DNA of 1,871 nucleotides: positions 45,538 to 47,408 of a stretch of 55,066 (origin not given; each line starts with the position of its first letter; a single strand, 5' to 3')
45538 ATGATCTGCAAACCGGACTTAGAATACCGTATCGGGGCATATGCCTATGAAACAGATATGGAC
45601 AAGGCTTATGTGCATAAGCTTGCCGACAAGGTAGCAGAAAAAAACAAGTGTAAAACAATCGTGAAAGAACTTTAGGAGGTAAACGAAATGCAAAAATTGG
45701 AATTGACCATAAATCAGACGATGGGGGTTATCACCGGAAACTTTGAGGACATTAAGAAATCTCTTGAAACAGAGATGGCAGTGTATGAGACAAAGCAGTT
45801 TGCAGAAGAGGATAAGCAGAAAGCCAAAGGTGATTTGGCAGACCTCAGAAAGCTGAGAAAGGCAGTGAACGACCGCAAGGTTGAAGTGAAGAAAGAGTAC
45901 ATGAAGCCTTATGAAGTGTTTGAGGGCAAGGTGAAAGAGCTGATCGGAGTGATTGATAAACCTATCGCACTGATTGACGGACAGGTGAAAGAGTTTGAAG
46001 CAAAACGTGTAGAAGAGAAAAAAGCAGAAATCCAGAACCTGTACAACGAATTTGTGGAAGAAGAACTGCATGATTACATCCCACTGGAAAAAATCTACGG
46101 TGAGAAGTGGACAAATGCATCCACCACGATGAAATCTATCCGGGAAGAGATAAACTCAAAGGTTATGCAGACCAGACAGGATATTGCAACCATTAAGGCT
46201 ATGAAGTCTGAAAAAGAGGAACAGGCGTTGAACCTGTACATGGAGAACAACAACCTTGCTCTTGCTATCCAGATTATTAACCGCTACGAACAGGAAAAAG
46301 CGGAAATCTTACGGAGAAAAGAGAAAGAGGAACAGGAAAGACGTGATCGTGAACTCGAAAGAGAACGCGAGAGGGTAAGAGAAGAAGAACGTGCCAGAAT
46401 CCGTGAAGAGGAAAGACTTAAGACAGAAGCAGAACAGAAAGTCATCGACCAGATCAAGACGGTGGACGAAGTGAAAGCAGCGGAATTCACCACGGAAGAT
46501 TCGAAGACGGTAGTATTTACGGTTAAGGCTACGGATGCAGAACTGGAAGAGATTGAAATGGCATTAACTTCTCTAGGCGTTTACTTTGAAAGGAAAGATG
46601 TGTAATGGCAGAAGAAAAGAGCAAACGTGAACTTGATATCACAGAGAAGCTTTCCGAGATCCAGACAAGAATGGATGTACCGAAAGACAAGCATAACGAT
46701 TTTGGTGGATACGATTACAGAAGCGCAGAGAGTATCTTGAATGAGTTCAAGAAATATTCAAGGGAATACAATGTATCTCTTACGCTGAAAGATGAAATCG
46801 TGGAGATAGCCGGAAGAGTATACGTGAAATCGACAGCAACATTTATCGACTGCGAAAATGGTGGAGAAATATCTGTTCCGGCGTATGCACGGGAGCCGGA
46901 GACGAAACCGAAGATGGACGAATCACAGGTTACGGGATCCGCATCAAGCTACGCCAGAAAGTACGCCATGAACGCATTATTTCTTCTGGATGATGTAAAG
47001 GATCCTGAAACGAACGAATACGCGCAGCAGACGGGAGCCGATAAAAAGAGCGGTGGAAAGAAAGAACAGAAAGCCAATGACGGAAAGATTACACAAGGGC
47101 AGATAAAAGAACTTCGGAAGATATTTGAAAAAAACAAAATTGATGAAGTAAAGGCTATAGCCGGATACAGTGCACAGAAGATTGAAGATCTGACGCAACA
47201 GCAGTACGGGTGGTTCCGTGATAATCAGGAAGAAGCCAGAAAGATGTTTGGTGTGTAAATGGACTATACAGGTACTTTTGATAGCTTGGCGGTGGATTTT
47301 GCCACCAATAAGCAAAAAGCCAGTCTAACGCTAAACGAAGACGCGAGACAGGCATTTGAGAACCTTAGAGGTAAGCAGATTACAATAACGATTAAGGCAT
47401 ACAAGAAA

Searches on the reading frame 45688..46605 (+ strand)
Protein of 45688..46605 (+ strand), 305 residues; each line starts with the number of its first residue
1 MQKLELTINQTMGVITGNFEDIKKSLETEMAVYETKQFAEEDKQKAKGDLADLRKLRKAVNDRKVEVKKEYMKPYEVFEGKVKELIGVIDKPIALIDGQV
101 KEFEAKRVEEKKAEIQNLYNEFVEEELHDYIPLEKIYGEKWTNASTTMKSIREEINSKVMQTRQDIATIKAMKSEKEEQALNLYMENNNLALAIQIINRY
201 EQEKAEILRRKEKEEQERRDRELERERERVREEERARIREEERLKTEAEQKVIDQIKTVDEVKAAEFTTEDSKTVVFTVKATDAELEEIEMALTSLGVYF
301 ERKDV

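Call 66: search_protein_families(library=pfam, proteins=[window:45688-46605:+], max_evalue=0.001)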
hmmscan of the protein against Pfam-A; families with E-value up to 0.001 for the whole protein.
window:45688-46605:+ (305 aa): 1 family
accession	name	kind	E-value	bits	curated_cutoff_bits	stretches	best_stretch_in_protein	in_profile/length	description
PF07083.16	DUF1351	-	8.8e-31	107.7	27.8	1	5-188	1-183/210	Protein of unknown function (DUF1351)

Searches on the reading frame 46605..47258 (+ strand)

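Call 66: search_protein_families(library=pfam, proteins=[window:46605-47258:+], max_evalue=0.001)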
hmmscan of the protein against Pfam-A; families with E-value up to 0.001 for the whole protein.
window:46605-47258:+ (217 aa): 1 family
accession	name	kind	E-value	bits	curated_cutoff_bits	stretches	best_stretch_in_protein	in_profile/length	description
PF04404.17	ERF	-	5.8e-37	127.5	25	1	13-158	2-148/153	ERF superfamily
